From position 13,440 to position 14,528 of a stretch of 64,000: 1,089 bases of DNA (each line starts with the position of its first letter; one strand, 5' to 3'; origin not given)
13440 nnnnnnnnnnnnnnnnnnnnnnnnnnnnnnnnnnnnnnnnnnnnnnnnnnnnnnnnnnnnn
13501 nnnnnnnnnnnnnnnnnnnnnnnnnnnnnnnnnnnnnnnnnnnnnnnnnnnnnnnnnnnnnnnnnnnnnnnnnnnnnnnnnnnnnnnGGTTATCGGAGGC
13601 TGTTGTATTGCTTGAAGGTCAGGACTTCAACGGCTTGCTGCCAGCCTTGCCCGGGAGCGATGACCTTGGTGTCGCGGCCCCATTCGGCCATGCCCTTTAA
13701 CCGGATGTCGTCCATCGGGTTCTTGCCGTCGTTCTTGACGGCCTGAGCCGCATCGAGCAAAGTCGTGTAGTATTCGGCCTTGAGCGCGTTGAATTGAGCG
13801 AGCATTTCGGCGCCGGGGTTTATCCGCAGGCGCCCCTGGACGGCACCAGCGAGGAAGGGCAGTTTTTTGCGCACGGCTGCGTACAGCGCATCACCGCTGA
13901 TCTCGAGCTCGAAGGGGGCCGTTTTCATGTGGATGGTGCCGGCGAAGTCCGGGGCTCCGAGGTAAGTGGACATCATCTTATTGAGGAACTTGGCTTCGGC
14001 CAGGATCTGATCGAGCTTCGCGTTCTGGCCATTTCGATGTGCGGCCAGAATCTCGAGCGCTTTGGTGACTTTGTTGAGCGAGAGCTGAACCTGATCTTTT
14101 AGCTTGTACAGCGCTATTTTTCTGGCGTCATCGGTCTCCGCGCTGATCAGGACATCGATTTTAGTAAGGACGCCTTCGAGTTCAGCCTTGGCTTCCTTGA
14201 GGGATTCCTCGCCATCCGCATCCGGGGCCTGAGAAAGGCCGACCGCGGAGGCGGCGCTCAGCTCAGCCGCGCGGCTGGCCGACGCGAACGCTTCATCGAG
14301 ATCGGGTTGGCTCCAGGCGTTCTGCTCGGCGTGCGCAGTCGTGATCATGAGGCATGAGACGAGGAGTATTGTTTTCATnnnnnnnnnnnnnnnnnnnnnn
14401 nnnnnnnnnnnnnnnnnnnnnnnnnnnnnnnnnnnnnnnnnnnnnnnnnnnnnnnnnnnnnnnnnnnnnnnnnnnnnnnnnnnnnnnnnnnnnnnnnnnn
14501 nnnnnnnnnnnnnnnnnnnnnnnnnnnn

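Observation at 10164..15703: Five-gene set encoding only exported proteins with no recognisable families, modular paralogy and tight coupling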

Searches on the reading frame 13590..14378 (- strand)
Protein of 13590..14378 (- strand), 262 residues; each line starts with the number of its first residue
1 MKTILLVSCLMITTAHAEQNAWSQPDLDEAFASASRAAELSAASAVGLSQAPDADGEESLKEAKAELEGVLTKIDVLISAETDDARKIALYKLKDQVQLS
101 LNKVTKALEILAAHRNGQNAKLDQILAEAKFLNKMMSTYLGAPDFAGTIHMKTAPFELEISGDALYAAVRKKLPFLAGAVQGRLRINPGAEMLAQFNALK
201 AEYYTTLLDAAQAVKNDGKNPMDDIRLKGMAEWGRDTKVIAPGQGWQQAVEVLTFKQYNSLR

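Call 3: search_protein_families(library=pfam, proteins=[window:13590-14378:-], max_evalue=1)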
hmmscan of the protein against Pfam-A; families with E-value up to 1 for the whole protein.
window:13590-14378:- (262 aa): 1 family
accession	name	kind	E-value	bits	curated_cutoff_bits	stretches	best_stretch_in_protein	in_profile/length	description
PF03357.26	Snf7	-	0.0051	16.9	27.3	1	58-138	4-83/171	Snf7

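Call 4: search_protein_families(library=ncbifam, proteins=[window:13590-14378:-], max_evalue=1)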
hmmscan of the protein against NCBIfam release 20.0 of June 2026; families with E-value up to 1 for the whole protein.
window:13590-14378:- (262 aa): 2 families
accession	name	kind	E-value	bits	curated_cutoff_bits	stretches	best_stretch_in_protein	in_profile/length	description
NF003708.0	PRK05325.1-3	equivalog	0.11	11.3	466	1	63-136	152-222/423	hypothetical protein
NF009120.0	PRK12472.1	subfamily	0.37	9.5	369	1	26-133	198-303/508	hypothetical protein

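Call 54: search_protein_families(library=padloc, proteins=[window:13590-14378:-], max_evalue=0.1)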
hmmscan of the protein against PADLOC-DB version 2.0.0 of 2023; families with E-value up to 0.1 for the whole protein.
window:13590-14378:- (262 aa): 0 families

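Call 55: search_protein_families(library=phrogs, proteins=[window:13590-14378:-], max_evalue=0.1)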
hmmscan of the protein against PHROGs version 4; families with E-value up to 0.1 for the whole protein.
window:13590-14378:- (262 aa): 0 families

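Call 72: search_solved_structures(query=window:13590-14378:-, max_evalue=10)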
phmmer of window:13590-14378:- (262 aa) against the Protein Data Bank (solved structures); distinct sequences matched with E-value up to 10: 6.
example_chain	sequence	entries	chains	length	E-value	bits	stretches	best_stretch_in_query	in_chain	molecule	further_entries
8dbs_X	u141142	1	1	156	0.48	13.3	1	23-100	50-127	ATP synthase subunit b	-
8dbw_X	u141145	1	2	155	1.2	12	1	23-100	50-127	ATP synthase subunit b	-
5t4o_I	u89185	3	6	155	1.3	11.9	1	23-100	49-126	ATP synthase subunit b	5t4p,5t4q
6oqt_X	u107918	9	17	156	1.3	11.9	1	23-100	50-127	ATP synthase subunit b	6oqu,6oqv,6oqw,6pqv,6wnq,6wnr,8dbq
6oqr_X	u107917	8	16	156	1.3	11.9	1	23-100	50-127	ATP synthase subunit b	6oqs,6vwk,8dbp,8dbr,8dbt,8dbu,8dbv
7kqi_A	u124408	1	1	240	1.9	11.4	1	176-245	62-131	1209 Fab heavy chain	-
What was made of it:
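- On PspA/Snf7 (ESCRT-III) superfamily (G2): The best PDB hit is ATP synthase b at E 0.48, which is coiled-coil noise (call 72).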
